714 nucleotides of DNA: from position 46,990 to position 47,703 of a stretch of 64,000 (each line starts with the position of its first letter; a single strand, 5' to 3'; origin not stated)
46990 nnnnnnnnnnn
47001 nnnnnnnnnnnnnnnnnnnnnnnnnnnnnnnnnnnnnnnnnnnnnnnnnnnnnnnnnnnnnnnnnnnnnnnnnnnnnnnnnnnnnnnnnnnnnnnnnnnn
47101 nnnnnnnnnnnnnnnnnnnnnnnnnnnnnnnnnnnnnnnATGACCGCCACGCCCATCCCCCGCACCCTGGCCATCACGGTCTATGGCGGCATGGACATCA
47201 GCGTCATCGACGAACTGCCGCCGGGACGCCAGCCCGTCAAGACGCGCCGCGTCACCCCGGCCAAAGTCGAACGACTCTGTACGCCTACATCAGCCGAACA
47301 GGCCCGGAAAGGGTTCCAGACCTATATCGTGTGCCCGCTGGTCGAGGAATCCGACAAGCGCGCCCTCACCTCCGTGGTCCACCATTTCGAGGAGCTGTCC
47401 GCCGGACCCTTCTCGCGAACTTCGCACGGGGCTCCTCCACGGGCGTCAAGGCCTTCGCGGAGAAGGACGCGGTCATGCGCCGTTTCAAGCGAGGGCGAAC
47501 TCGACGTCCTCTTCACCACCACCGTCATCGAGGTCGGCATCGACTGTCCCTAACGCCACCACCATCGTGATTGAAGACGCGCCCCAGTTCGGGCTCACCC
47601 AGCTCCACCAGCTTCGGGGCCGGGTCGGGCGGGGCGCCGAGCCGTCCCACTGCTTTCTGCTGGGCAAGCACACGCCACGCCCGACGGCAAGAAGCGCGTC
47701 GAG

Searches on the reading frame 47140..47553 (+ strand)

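Call 16: search_protein_families(library=pfam, proteins=[window:47140-47553:+], max_evalue=0.01)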
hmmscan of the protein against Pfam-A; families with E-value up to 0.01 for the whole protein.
window:47140-47553:+ (137 aa): 1 family
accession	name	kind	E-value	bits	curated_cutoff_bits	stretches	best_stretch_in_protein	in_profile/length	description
PF00271.37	Helicase_C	-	0.0043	17.7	23.5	1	50-137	10-82/110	Helicase conserved C-terminal domain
